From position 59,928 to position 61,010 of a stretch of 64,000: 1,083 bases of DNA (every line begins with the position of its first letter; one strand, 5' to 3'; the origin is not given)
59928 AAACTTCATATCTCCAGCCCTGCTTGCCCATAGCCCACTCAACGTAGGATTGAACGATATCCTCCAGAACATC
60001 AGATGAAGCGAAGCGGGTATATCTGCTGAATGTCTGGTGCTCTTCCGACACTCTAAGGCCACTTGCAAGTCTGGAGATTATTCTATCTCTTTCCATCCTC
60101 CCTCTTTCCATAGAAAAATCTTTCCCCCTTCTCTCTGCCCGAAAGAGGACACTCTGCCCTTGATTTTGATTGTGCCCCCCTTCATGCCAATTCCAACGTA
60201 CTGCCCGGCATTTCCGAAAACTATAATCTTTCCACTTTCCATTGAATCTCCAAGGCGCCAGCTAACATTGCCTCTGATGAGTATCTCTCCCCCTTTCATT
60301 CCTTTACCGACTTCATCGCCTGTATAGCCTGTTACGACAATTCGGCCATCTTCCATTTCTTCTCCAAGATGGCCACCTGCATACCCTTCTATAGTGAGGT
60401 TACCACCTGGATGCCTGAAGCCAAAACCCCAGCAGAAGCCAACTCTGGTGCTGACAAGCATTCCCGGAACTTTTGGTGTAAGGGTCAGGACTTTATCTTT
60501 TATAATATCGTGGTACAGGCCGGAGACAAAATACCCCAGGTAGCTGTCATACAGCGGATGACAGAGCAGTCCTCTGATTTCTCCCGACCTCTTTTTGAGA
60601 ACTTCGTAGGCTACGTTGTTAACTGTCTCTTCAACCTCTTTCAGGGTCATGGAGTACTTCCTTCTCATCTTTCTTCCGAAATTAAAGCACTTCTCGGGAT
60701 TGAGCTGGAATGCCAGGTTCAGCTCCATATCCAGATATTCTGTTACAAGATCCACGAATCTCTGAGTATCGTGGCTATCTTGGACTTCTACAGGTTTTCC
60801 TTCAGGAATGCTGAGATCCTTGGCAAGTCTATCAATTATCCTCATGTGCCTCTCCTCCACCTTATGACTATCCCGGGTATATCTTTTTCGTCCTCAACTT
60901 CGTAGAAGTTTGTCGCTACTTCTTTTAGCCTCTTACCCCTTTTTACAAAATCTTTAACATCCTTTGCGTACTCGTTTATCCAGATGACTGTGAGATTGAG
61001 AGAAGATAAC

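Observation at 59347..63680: MoxR-AAA+ / VWA / twin GXGXG beta-helix operon beside an IS element: candidate undescribed ATP-driven remodelling or conflict system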

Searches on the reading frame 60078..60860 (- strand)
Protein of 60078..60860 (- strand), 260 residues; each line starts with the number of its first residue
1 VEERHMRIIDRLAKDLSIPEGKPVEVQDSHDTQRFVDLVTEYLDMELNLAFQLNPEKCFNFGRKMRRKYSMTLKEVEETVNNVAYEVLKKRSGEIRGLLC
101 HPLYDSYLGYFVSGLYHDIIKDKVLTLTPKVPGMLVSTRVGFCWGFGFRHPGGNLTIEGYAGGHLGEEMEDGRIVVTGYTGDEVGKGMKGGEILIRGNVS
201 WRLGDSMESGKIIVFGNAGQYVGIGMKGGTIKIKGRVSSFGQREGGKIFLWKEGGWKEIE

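Call 3: search_protein_families(library=pfam, proteins=[window:60078-60860:-], max_evalue=0.1)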
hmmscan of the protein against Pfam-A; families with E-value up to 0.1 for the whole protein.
window:60078-60860:- (260 aa): 2 families
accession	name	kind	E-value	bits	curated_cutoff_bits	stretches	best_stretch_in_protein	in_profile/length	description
PF01493.24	GXGXG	-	3.9e-09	36.8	32.5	2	146-196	114-163/190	GXGXG motif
PF03885.18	DUF327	-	0.016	15.6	25.8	1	25-95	58-126/143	Protein of unknown function (DUF327)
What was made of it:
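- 60078..60845 (-): GX1: GXGXG beta-helix protein, 255 aa from the ATG at 60845. This is the Archaeoglobales-specific paralogue type. It has an N-terminal peptide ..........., a helical domain to about residue 120, and 6-7 beta-helix rungs. Pfam GXGXG 36.8 bits against a cut-off of 32.5 (call 3).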

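Call 4: search_protein_families(library=ncbifam, proteins=[window:60078-60860:-], max_evalue=0.1)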
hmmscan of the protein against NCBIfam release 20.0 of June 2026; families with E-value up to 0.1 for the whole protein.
window:60078-60860:- (260 aa): 3 families
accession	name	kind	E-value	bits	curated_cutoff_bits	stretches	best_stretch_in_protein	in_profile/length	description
TIGR03122.1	one_C_dehyd_C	equivalog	1.6e-21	76.7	130.65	1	136-250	85-206/260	formylmethanofuran dehydrogenase subunit C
NF042910.1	FMH_DH_FwdC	exception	3.3e-19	69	340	3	183-238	74-129/271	tungsten-dependent formylmethanofuran dehydrogenase subunit FwdC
NF008730.0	PRK11750.1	equivalog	0.014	12.7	1047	0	146-192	1352-1397/1490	glutamate synthase large subunit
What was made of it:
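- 60078..60845 (-): FwdC TIGR03122 76.7 bits against 130.65, so it fails (call 4).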

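Call 5: search_protein_families(library=padloc, proteins=[window:60078-60860:-], max_evalue=0.1)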
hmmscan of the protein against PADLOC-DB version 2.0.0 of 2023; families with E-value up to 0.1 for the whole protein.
window:60078-60860:- (260 aa): 0 families

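Call 23: find_homologous_proteins(query=window:60078-60860:-)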
Query window:60078-60860:- (260 aa): 81 proteins with E <= 0.001 among 644 candidates.
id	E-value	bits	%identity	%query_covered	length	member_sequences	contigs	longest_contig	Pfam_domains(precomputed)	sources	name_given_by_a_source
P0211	2.1e-169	580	100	98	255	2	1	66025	PF01493.26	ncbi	-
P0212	3.4e-119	415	69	98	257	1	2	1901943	PF01493.26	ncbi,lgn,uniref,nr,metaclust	ncbi:GltB/FmdC/FwdC-like GXGXG domain-containing protein [Archaeoglobus veneficus]|uniref:Glutamate 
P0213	2.7e-86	308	52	100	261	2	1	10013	PF01493.26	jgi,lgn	jgi:formylmethanofuran dehydrogenase subunit C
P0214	5.8e-85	303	53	96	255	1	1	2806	PF01493.26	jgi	-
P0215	8.4e-83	296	52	97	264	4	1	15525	PF01493.26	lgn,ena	-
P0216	1.9e-82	295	57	86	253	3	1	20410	PF01493.26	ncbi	-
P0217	2.0e-82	295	52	95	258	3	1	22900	PF01493.26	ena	-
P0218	2.2e-82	295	55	91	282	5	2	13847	PF01493.26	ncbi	-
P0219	5.3e-79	284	48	100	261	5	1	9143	PF01493.26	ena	-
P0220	4.1e-19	87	43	37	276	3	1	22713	PF01493.26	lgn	-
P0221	4.3e-18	84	45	34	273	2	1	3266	PF01493.26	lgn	-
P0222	1.1e-16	79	42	35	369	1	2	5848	PF01493.26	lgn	-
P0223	1.4e-15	76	46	35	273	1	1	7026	PF01493.26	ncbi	ncbi:MAG: formylmethanofuran dehydrogenase subunit C [Candidatus Bathyarchaeia archaeon]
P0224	4.7e-15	74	37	42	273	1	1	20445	PF01493.26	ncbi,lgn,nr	ncbi:MAG: formylmethanofuran dehydrogenase subunit C [Thermoproteota archaeon]|nr:formylmethanofuran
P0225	1.7e-14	72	35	42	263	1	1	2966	PF01493.26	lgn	-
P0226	1.1e-13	69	37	36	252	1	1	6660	PF01493.26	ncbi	-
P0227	1.6e-13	69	39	45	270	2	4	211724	PF01493.26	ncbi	ncbi:MAG: formylmethanofuran dehydrogenase subunit C [Candidatus Bathyarchaeia archaeon]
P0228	1.7e-13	69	38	41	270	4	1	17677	PF01493.26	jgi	-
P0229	1.8e-13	69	36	42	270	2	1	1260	PF01493.26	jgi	-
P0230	2.0e-13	69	43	44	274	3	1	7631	PF01493.26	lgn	-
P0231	2.2e-13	69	41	41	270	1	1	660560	PF01493.26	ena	-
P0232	3.1e-13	68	46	34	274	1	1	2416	PF01493.26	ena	-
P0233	4.0e-13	68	45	39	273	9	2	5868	PF01493.26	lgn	-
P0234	4.8e-13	67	45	39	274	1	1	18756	PF01493.26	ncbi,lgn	ncbi:MAG: formylmethanofuran dehydrogenase subunit C [Candidatus Bathyarchaeia archaeon]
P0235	5.1e-13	67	35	65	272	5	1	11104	PF01493.26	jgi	-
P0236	5.9e-13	67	36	38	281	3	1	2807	PF01493.26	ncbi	-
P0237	7.1e-13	67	38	47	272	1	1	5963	PF01493.26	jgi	jgi:formylmethanofuran dehydrogenase subunit C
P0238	1.1e-12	66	35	40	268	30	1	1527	PF01493.26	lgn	-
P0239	1.2e-12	66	42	42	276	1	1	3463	PF01493.26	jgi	jgi:formylmethanofuran dehydrogenase subunit C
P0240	1.3e-12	66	44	40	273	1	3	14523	PF01493.26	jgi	-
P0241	1.4e-12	66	42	40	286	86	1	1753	PF01493.26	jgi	-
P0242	1.5e-12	66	40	46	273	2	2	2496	PF01493.26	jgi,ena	-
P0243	1.8e-12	65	44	38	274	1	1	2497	PF01493.26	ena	-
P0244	2.3e-12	65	35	39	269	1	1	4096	PF01493.26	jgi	jgi:formylmethanofuran dehydrogenase subunit C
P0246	2.7e-12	65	42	38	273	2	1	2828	PF01493.26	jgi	-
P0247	2.8e-12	65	33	38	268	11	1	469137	PF01493.26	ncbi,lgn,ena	-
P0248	5.7e-12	64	44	42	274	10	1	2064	PF01493.26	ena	-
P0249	6.8e-12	64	42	39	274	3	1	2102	PF01493.26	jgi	jgi:formylmethanofuran dehydrogenase subunit C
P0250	7.5e-12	63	42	42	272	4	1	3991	PF01493.26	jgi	jgi:formylmethanofuran dehydrogenase subunit C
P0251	8.5e-12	63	41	37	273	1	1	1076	PF01493.26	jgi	-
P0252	9.3e-12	63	38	45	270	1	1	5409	PF01493.26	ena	-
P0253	1.1e-11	63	35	38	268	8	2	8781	PF01493.26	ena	-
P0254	1.1e-11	63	36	37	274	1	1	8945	PF01493.26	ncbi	-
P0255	1.2e-11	63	39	33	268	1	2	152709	PF01493.26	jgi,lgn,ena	-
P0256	1.6e-11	62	44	42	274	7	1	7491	PF01493.26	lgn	-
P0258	1.7e-11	62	39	34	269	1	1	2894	PF01493.26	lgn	-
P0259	1.8e-11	62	43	41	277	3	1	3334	PF01493.26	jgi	-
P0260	2.0e-11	62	36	38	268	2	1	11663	PF01493.26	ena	-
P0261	3.2e-11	61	44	36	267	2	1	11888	PF01493.26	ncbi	-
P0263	3.6e-11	61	34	36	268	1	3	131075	PF01493.26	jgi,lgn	jgi:formylmethanofuran dehydrogenase subunit C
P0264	4.0e-11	61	33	38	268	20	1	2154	PF01493.26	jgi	jgi:formylmethanofuran dehydrogenase subunit C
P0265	4.0e-11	61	35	41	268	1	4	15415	PF01493.26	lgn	-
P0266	4.2e-11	61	34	36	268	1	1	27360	PF01493.26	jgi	jgi:formylmethanofuran dehydrogenase subunit C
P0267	4.4e-11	61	41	35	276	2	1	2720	PF01493.26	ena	-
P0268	6.4e-11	60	35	41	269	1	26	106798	PF01493.26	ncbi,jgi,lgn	ncbi:MAG TPA: formylmethanofuran dehydrogenase subunit C [Methylophilaceae bacterium]|jgi:formylmeth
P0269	1.0e-10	60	36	38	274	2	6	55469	PF01493.26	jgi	jgi:formylmethanofuran dehydrogenase subunit C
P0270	2.0e-10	59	33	38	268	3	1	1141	PF01493.26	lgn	-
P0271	4.2e-10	58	36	38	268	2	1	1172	PF01493.26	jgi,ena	-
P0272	4.2e-10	58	34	42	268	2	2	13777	PF01493.26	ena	-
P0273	4.6e-10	58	34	38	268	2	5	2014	PF01493.26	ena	-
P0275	7.8e-10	57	40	39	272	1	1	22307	PF01493.26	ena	-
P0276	9.7e-10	57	51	22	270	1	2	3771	PF01493.26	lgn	-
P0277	2.5e-9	55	34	41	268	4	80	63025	PF01493.26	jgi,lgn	jgi:formylmethanofuran dehydrogenase subunit C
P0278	2.6e-9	55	42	29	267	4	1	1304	PF01493.26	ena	-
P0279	5.0e-9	54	38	40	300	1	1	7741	PF01493.26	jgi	jgi:formylmethanofuran dehydrogenase subunit C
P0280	9.3e-9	53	40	41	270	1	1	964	PF01493.26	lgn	-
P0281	2.4e-8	52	47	34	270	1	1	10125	PF01493.26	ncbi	ncbi:MAG: formylmethanofuran dehydrogenase subunit C [Promethearchaeota archaeon]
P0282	2.9e-8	52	51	22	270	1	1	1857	PF01493.26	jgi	-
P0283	9.2e-8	50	38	41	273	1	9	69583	PF01493.26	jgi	jgi:formylmethanofuran dehydrogenase subunit C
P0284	9.2e-7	47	39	33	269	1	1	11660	PF01493.26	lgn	-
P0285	3.3e-6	45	41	40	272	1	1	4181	PF01493.26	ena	-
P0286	3.7e-6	45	39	38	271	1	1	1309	PF01493.26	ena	-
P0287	3.9e-6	45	40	40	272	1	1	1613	PF01493.26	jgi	jgi:formylmethanofuran dehydrogenase subunit C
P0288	4.1e-6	45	40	32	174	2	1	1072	PF01493.26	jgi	jgi:formylmethanofuran dehydrogenase subunit C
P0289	4.2e-6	45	41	38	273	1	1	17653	PF01493.26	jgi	jgi:formylmethanofuran dehydrogenase subunit C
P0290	1.9e-5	43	41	38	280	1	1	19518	PF01493.26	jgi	jgi:formylmethanofuran dehydrogenase subunit C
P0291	4.0e-5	41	43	31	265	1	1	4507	PF01493.26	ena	-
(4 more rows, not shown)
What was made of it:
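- NCBIfam FwdC models are the best named hits (call 4), and sources name some homologues 'formylmethanofuran dehydrogenase subunit C' or 'glutamate synthase' (call 23).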

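Call 33: predict_structure(alignment_id=A3)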
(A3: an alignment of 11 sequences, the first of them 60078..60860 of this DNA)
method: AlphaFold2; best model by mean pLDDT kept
length: 260 residues; sequences in the alignment: 11
mean_pLDDT: 83.9   pTM: 0.81
mean pLDDT of the five models: 83.9, 83.6, 83.5, 82.9, 82.8
residues with pLDDT >= 90: 160; 70-90: 52; 50-70: 18; < 50: 30
segments of 3 or more residues with pLDDT < 50: 1-29
pLDDT, mean of each block of 10 residues (from residue 1): 38 42 39 88 88 88 95 94 90 75 73 97 93 65 83 93 92 91 92 93 96 95 97 96 96 92
secondary structure, 60 per line:
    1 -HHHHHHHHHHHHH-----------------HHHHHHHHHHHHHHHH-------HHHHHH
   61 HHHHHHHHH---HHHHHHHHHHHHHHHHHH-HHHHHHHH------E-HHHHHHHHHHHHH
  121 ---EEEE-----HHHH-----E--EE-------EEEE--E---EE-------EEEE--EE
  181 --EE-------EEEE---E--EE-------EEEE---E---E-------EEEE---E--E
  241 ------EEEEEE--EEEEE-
elements in order: H2-14 H32-47 H55-69 H73-90 H92-99 H108-120 E124-127 H133-136 E154-157 E173-176 E192-195 E211-214 E230-233 E247-252 E255-259
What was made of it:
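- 60078..60845 (-): AF2 pLDDT is 84 (call 33).
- Checked: The AF2 model of GX1 has helices to about residue 120, then 6-7 rungs with a 19-residue period (call 33).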

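Call 36: fold_search(model_id=the predicted structure, library=pdb)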
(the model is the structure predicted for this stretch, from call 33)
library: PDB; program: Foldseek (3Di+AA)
matches with E <= 10: 72; with E <= 0.001: 0
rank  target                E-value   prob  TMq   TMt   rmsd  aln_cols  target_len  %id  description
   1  7mfm_G                2.3e-02  1.00  0.43  0.08   4.0       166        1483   21  Glutamate synthase, glutamate dehydrogenase counter-enzyme complex (released 2022-01-05)
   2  5t61_O                2.3e-02  1.00  0.36  0.35   8.2       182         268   24  TUNGSTEN-CONTAINING FORMYLMETHANOFURAN DEHYDROGENASE FROM METHANOTHERMOBACTER WOLFEII, TRICLINIC FORM AT 2.55 A (released 2016-10-19)
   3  5t5i_C                2.8e-02  1.00  0.33  0.33   6.1       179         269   24  TUNGSTEN-CONTAINING FORMYLMETHANOFURAN DEHYDROGENASE FROM METHANOTHERMOBACTER WOLFEII, ORTHORHOMBIC FORM AT 1.9 A (released 2016-10-19)
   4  8rja_C                3.0e-02  1.00  0.36  0.37   5.2       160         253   28  Crystal structure of the F420-reducing formylmethanofuran dehydrogenase complex from the ethanotroph Candidatus Ethano (released 2024-10-02)
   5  5t61_C                3.5e-02  1.00  0.35  0.34   7.2       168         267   25  TUNGSTEN-CONTAINING FORMYLMETHANOFURAN DEHYDROGENASE FROM METHANOTHERMOBACTER WOLFEII, TRICLINIC FORM AT 2.55 A (released 2016-10-19)
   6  1ofd_A                4.5e-02  0.98  0.34  0.07  10.2       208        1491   16  Glutamate Synthase from Synechocystis sp in complex with 2-Oxoglutarate at 2.0 Angstrom resolution (released 2003-06-11)
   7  6s6y_C                5.3e-02  1.00  0.40  0.39   3.1       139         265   26  X-ray crystal structure of the formyltransferase/hydrolase complex (FhcABCD) from Methylorubrum extorquens in complex  (released 2019-12-04)
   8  6s6s_A                5.6e-02  0.99  0.40  0.08   9.9       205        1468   18  Structure of Azospirillum brasilense Glutamate Synthase in a4b4 oligomeric state. (released 2019-09-11)
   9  1ofe_A                1.1e-01  0.93  0.35  0.07   9.5       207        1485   17  Glutamate Synthase from Synechocystis sp in complex with 2-Oxoglutarate and L-DON at 2.45 Angstrom resolution (released 2003-06-11)
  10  1ea0_A                1.8e-01  0.89  0.34  0.07   8.7       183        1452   19  Alpha subunit of A. brasilense glutamate synthase (released 2001-11-01)
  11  2vdc_A                1.8e-01  0.89  0.34  0.07   8.7       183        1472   19  THE 9.5 A RESOLUTION STRUCTURE OF GLUTAMATE SYNTHASE FROM CRYO-ELECTRON MICROSCOPY AND ITS OLIGOMERIZATION BEHAVIOR IN (released 2008-01-15)
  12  7bkb_I                3.0e-01  1.00  0.35  0.35   2.5       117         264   32  Formate dehydrogenase - heterodisulfide reductase - formylmethanofuran dehydrogenase complex from Methanospirillum hun (released 2021-09-29)
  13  3jbl_A                7.7e-01  0.07  0.15  0.07  12.3       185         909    8  Cryo-EM Structure of the Activated NAIP2/NLRC4 Inflammasome Reveals Nucleated Polymerization (released 2015-10-21)
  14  6lcn_E                7.7e-01  0.06  0.17  0.16  18.8       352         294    9  Crystal structure of Serine Acetyltransferase from Planctomyces limnophilus at 2.15A (released 2020-12-02)
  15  1k8f_A                1.0e+00  0.06  0.12  0.17  12.6       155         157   11  CRYSTAL STRUCTURE OF THE HUMAN C-TERMINAL CAP1-ADENYLYL CYCLASE ASSOCIATED PROTEIN (released 2003-07-01)
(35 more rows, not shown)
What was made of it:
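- On Pfam GXGXG (PF01493): Fold matches to GltS, FwdC and FhcC have probability 1.0 (call 36).
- On Archaeal glutamate synthase GltB3: The N-domain is unmatched (call 36).
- Closest known: FwdC / FhcC / glutamate synthase C-terminal domain. Same: The same right-handed beta-helix with a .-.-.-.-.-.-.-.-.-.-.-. repeat (calls 3, 36).
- GX shares its fold with beta-helices that bind catalytic subunits (call 36).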

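Call 58: search_protein_representatives(alignment_id=A3)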
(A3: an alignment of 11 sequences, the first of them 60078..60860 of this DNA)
Query: 11 sequences, 262 profile positions. Proteins with E-value up to 0.001 (for the whole library): 4431; up to 1e-10: 1945; up to 1e-30: 43. The best 150 are listed.
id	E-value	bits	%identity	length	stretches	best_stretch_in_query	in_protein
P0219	3.6e-126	436.5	-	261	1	1-261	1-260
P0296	9.9e-74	264.6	-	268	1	17-260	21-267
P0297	2.9e-57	210.6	-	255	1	4-254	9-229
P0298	2.0e-52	194.8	-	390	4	121-252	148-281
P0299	6.8e-50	186.5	-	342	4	109-239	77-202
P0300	4.2e-48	180.6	-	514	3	110-237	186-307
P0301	4.1e-47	177.3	-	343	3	147-240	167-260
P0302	4.7e-42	160.8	-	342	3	146-239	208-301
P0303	7.8e-42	160.0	-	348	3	105-237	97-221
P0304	2.3e-41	158.5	-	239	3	148-260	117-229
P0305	3.0e-41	158.1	-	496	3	54-256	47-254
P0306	3.5e-41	157.9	-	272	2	16-214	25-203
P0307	8.0e-40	153.5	-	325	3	109-239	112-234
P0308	6.8e-39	150.4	-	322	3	135-235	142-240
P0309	4.2e-38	147.8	-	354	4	82-236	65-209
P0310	1.7e-37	145.8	-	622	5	148-236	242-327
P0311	4.1e-35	138.0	-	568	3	53-237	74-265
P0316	3.1e-34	135.1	-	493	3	111-251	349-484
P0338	1.4e-30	123.1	-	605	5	149-260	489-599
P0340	2.2e-30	122.5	-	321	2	14-242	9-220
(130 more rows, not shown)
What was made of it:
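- Tried and rejected: The GX profile found 4431 hits among the 1.84 billion cluster representatives searched (call 58).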

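Call 59: search_protein_families(library=pfam, proteins=[P0305, P0311, P0298, P0299, P0300, P0310, P0316, P0338, P0340, P0306], max_evalue=0.001)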
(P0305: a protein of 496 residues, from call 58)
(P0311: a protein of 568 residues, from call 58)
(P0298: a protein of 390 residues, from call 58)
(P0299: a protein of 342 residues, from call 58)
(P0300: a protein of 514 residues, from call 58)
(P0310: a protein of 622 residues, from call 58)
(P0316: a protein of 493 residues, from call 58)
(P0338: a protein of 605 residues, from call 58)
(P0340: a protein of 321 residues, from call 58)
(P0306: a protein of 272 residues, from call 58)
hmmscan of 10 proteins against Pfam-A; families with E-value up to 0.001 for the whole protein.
P0305 (496 aa): 1 family
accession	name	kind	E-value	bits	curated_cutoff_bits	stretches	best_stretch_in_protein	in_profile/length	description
PF01493.24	GXGXG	-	1.3e-14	54.6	32.5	1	146-198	26-80/190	GXGXG motif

P0311 (568 aa): 1 family
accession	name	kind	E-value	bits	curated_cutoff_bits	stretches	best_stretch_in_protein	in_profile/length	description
PF01493.24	GXGXG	-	1.1e-13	51.6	32.5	2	279-424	33-172/190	GXGXG motif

P0298 (390 aa): 1 family
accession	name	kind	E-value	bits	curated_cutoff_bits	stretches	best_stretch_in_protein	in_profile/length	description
PF01493.24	GXGXG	-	1.5e-14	54.4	32.5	3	241-372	34-177/190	GXGXG motif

P0299 (342 aa): 1 family
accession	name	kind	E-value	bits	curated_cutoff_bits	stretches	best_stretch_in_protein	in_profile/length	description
PF01493.24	GXGXG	-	5e-16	59.2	32.5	1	112-237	44-163/190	GXGXG motif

P0300 (514 aa): 1 family
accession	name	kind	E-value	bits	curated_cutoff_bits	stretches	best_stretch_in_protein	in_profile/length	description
PF01493.24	GXGXG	-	9.7e-20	71.3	32.5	2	300-439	31-163/190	GXGXG motif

P0310 (622 aa): 1 family
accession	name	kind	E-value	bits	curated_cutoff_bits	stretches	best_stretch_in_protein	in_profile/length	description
PF01493.24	GXGXG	-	3e-07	30.6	32.5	1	240-311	112-183/190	GXGXG motif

P0316 (493 aa): 1 family
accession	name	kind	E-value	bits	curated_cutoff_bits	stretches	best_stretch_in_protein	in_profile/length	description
PF01493.24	GXGXG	-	2.9e-14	53.5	32.5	1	382-430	114-162/190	GXGXG motif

P0338 (605 aa): 1 family
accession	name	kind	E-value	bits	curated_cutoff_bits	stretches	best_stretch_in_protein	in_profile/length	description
PF01493.24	GXGXG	-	4.2e-14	53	32.5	1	457-534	85-159/190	GXGXG motif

P0340 (321 aa): 1 family
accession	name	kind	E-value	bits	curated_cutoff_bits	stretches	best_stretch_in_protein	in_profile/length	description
PF01493.24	GXGXG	-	4.8e-10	39.7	32.5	1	186-302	47-174/190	GXGXG motif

P0306 (272 aa): 1 family
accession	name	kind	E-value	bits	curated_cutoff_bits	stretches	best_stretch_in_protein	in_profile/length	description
PF01493.24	GXGXG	-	2.6e-08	34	32.5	1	139-203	97-160/190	GXGXG motif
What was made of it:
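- Tried and rejected: The long ones I checked contain only GXGXG repeats, so there was no informative fusion (call 59).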
